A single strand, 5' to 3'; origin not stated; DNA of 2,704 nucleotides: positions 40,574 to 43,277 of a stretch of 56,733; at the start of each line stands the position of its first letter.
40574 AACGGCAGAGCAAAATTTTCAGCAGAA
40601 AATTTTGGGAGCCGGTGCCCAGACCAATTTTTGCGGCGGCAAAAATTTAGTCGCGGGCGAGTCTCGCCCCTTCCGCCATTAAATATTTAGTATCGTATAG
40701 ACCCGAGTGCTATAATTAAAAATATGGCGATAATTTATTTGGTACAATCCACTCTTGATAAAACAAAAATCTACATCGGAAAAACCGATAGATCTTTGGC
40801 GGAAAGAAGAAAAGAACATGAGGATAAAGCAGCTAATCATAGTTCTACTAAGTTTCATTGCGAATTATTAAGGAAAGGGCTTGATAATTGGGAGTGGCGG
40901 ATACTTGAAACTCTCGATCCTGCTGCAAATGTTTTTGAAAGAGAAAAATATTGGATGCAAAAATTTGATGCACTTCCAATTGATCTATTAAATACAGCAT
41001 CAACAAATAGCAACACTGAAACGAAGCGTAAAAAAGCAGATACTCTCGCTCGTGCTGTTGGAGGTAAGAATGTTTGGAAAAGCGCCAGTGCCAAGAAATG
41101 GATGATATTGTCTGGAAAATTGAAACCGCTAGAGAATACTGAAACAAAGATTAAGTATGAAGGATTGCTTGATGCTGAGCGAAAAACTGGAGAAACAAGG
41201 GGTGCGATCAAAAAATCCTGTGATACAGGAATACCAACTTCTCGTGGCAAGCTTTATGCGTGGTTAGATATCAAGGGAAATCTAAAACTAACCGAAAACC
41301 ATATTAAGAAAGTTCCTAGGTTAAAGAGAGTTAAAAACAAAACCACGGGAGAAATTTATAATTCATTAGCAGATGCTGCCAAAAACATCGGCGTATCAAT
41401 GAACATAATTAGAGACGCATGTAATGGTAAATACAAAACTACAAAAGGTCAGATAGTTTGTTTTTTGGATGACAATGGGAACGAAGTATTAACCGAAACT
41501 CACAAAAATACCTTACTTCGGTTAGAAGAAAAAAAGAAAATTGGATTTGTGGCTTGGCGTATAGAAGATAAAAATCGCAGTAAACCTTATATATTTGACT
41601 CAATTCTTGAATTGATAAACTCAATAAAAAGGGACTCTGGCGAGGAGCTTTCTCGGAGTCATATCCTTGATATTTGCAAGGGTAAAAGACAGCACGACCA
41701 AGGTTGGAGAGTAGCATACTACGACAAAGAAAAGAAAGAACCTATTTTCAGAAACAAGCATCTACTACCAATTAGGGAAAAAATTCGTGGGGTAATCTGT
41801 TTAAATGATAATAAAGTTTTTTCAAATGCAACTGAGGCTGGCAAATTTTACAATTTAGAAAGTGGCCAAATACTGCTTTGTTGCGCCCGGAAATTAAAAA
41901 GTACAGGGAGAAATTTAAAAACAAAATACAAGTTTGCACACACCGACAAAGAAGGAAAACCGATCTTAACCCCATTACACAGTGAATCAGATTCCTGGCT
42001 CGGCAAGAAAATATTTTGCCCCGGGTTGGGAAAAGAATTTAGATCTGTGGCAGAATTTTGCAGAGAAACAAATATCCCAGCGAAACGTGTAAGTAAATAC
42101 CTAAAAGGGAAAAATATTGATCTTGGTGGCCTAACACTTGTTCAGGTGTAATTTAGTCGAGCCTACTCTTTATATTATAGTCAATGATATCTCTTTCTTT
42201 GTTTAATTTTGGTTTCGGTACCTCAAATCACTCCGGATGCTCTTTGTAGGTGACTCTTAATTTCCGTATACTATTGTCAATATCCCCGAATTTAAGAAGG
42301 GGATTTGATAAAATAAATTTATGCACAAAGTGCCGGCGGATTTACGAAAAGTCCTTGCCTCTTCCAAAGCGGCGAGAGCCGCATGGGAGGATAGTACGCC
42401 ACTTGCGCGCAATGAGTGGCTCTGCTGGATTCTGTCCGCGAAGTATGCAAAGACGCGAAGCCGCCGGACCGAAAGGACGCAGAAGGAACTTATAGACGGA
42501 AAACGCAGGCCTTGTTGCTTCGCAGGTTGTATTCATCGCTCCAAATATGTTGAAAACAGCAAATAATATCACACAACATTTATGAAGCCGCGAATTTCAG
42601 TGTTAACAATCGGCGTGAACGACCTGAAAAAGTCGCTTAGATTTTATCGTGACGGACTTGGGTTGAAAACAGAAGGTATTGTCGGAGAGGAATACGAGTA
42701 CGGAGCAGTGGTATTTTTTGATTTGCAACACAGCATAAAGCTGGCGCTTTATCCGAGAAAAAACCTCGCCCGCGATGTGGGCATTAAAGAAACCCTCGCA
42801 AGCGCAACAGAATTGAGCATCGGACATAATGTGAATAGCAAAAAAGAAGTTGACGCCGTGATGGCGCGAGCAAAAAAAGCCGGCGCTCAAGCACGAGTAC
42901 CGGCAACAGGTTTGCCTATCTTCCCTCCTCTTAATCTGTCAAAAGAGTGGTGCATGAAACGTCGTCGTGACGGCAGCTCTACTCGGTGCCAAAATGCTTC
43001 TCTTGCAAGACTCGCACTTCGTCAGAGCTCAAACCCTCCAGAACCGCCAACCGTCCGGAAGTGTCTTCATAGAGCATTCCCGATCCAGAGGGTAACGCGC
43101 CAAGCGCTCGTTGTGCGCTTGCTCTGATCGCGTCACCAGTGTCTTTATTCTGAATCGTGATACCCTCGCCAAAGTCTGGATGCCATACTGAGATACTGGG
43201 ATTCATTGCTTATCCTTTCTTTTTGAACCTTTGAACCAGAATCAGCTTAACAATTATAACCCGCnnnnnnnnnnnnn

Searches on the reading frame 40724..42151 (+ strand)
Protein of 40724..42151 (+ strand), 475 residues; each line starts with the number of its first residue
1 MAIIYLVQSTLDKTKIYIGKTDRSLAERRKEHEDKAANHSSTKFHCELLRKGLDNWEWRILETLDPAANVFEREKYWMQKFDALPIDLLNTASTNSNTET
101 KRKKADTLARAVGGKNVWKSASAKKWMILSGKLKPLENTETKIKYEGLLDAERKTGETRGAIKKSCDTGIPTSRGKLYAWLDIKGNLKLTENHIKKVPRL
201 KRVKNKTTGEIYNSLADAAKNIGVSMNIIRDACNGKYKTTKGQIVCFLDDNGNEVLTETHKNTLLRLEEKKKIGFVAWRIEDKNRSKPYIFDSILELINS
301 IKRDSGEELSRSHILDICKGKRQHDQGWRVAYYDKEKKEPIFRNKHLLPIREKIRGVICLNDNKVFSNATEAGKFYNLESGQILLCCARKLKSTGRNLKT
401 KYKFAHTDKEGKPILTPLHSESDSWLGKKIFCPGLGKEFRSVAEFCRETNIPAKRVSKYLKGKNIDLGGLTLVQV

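Call 45: search_protein_families(library=pfam, proteins=[window:40724-42151:+], max_evalue=0.00001)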
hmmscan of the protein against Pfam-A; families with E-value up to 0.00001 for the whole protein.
window:40724-42151:+ (475 aa): 2 families
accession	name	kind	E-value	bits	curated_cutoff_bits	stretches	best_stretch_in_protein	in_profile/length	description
PF01541.30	GIY-YIG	-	3.4e-08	34.1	22.6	1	2-82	2-73/78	GIY-YIG catalytic domain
PF22083.2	I-HmuI_NUMOD-like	-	1.1e-07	31.7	27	0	211-242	11-42/46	DNA endonuclease I-HmuI-like, NUMOD-like domain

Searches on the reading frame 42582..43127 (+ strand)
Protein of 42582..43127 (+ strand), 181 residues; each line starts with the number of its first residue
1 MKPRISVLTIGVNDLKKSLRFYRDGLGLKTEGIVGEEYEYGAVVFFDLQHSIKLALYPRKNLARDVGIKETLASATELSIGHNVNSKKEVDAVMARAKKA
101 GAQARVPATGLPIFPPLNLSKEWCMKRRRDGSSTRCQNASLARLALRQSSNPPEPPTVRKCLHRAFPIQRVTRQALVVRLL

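Call 86: search_protein_families(library=pfam, proteins=[window:42582-43127:+], max_evalue=0.0001)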
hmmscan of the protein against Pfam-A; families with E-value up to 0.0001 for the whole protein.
window:42582-43127:+ (181 aa): 1 family
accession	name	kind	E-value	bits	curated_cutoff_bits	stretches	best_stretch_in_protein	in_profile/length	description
PF00903.31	Glyoxalase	-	2.4e-09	38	20.6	1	5-105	2-96/121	Glyoxalase/Bleomycin resistance protein/Dioxygenase superfamily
